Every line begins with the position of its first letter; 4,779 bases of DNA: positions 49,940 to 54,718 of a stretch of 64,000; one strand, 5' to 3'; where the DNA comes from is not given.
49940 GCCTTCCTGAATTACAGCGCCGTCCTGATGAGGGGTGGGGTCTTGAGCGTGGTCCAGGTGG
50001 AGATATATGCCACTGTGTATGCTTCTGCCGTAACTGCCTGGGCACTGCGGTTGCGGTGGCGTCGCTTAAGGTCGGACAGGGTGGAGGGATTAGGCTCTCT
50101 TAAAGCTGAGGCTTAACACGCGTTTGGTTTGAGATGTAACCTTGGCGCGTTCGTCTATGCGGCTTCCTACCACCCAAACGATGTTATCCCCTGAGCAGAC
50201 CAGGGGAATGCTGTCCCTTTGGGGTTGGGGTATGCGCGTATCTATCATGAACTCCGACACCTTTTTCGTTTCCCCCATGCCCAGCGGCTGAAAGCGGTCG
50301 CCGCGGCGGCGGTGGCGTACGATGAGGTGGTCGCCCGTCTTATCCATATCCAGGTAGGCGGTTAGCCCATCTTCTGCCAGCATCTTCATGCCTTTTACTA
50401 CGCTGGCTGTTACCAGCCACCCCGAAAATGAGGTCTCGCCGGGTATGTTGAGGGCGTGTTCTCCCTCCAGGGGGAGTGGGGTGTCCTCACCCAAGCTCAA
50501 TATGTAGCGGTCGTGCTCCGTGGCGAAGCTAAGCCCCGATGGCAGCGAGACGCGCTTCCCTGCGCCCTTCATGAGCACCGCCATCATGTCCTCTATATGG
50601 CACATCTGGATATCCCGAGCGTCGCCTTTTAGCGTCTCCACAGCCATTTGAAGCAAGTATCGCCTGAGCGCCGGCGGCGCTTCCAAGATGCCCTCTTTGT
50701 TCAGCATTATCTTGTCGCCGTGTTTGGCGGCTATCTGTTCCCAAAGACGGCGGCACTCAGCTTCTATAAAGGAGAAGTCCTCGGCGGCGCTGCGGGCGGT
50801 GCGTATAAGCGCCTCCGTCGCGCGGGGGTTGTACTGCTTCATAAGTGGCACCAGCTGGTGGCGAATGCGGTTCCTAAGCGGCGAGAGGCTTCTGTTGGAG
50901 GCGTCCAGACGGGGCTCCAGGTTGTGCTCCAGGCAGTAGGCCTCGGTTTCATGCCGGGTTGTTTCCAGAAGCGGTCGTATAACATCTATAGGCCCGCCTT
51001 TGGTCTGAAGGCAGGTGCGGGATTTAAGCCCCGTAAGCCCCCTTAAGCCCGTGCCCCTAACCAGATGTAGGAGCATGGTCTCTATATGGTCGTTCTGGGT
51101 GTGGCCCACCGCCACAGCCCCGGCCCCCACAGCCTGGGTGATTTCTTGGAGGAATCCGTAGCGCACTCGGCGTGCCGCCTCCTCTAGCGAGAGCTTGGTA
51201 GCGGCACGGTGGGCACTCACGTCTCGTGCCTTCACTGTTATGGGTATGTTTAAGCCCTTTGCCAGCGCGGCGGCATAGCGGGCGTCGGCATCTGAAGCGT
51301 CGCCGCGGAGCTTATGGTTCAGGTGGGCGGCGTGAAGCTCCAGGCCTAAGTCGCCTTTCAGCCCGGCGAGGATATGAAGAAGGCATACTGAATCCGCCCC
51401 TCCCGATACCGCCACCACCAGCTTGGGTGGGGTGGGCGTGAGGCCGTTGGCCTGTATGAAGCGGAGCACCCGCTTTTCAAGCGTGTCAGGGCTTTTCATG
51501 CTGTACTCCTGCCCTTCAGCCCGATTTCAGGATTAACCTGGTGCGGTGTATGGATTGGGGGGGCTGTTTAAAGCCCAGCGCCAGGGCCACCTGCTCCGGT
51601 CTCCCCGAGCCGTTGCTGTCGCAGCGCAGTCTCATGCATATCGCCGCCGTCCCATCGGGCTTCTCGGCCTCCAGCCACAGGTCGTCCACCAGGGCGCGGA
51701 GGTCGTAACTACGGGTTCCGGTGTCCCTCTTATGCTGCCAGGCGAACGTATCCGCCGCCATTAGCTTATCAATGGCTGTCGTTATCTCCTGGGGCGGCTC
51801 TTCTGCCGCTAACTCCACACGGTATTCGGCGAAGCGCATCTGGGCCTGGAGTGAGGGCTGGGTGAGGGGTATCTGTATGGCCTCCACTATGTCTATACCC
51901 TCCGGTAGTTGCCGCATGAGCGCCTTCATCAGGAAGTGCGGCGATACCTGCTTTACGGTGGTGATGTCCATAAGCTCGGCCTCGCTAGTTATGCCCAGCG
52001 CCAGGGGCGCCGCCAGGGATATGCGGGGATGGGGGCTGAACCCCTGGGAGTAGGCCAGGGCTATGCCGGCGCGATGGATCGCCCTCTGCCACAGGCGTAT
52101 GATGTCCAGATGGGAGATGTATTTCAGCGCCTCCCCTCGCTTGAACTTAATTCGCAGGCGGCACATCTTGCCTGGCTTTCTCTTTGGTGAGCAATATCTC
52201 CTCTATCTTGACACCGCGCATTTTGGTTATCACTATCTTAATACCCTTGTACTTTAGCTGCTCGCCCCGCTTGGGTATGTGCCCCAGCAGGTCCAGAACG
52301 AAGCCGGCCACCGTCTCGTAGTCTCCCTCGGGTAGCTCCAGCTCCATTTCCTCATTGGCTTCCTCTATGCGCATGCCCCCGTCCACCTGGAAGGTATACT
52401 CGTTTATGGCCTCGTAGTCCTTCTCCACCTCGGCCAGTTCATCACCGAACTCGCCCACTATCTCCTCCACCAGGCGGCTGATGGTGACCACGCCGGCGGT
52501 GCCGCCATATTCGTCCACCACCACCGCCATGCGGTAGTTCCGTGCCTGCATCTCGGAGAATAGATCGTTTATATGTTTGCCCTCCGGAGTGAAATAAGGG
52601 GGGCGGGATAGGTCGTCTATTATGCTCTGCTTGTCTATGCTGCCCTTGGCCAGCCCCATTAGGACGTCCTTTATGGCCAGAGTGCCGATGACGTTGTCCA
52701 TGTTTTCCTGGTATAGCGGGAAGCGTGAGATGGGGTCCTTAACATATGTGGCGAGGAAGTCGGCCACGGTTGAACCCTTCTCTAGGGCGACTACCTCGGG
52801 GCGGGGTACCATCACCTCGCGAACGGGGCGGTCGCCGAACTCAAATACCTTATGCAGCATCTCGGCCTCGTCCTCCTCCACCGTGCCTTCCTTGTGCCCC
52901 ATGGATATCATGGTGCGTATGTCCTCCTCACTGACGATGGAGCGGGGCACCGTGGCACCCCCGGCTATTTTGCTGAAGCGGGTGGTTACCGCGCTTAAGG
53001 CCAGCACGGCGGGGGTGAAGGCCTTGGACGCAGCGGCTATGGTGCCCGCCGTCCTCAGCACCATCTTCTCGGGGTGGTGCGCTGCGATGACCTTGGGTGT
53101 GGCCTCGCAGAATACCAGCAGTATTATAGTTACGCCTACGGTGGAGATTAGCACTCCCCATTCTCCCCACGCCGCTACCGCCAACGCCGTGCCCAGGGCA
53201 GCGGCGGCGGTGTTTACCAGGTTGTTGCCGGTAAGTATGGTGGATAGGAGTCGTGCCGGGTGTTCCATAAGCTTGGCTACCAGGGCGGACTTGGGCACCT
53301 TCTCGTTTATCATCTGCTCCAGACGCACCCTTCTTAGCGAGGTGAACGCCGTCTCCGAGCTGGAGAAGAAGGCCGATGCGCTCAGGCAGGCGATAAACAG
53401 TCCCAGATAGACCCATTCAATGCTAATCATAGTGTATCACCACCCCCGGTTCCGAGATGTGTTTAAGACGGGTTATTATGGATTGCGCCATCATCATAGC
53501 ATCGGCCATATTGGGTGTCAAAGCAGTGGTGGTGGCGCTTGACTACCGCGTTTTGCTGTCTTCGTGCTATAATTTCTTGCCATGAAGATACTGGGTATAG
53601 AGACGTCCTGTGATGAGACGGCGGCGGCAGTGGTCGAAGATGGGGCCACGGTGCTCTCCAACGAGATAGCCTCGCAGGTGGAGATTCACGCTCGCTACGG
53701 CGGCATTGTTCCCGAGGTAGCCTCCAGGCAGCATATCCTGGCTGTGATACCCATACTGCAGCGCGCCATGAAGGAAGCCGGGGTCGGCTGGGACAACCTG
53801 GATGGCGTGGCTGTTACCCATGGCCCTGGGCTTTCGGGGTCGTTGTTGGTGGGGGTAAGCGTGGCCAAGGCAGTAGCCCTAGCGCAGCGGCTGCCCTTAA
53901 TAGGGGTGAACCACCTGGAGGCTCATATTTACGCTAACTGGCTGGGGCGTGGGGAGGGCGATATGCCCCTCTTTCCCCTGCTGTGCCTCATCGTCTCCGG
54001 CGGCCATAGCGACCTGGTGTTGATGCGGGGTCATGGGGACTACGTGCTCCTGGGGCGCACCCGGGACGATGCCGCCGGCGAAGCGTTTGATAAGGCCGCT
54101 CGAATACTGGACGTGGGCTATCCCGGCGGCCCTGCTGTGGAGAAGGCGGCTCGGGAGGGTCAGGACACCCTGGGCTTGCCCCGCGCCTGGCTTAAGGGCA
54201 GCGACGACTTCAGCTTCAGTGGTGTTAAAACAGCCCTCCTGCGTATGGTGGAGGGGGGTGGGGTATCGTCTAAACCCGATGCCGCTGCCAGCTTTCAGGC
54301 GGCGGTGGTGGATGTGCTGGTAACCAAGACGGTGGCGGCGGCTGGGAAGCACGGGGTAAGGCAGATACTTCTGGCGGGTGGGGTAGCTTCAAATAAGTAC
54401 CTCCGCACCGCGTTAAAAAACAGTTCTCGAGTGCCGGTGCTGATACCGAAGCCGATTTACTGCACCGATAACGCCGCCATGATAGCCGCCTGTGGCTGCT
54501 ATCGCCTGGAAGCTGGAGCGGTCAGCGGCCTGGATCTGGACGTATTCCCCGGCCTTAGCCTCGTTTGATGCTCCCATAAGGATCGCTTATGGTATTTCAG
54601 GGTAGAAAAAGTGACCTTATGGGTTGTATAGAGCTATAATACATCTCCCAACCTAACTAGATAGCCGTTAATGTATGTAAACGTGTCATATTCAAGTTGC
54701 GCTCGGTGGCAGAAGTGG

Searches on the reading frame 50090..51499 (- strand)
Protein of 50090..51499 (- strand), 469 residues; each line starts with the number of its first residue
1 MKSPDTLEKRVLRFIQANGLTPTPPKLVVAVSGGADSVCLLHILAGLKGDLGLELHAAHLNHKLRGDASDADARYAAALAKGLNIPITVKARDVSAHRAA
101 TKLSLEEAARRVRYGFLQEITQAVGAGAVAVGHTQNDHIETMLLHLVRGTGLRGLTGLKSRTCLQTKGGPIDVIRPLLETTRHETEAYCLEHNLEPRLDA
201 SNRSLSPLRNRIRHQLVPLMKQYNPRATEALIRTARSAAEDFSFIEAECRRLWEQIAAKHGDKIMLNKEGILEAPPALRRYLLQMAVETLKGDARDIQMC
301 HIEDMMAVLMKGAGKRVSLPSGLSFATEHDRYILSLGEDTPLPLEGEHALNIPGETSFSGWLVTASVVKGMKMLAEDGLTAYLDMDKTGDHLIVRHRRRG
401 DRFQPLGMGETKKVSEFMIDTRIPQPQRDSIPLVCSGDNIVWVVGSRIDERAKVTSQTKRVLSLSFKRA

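Call 80: search_protein_families(library=pfam, proteins=[window:50090-51499:-], max_evalue=0.00001)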
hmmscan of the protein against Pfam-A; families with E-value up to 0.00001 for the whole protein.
window:50090-51499:- (469 aa): 2 families
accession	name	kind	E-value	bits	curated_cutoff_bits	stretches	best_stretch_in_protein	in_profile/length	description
PF01171.26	ATP_bind_3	-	2.5e-46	158.1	27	1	26-215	1-182/182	PP-loop family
PF11734.13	TilS_C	-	1e-16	60.5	22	1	392-460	1-69/74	TilS substrate C-terminal domain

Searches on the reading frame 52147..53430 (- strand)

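Call 80: search_protein_families(library=pfam, proteins=[window:52147-53430:-], max_evalue=0.00001)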
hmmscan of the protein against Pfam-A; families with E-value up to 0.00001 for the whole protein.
window:52147-53430:- (427 aa): 3 families
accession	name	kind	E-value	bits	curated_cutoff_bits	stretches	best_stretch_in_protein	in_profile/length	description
PF01595.25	CNNM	-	1.4e-49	168.6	28.4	1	11-188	2-181/181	Cyclin M transmembrane N-terminal domain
PF03471.22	CorC_HlyC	-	5.1e-22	78.1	27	1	342-417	3-80/81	Transporter associated domain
PF00571.33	CBS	-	2.7e-11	44.1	24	1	273-325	3-56/57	CBS domain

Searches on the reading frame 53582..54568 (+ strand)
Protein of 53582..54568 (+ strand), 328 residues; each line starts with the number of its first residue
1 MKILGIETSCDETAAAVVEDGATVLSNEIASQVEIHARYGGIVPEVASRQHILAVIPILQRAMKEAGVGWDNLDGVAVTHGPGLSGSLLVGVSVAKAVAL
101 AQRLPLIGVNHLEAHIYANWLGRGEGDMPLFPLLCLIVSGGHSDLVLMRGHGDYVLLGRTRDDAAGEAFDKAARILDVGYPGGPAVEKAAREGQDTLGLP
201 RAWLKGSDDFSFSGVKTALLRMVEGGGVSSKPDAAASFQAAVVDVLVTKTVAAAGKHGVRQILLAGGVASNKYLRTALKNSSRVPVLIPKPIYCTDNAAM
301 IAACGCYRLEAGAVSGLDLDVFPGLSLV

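Call 80: search_protein_families(library=pfam, proteins=[window:53582-54568:+], max_evalue=0.00001)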
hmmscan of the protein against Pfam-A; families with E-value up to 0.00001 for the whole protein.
window:53582-54568:+ (328 aa): 2 families
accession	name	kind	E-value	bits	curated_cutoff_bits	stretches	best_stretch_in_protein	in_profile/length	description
PF00814.31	TsaD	-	3.1e-92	309.5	24.8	1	23-302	1-263/264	tRNA N6-adenosine threonylcarbamoyltransferase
PF22521.2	HypF_C_2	-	1.9e-07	31.6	27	1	169-282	100-217/241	Carbamoyltransferase, Kae1-like Domain, second subdomain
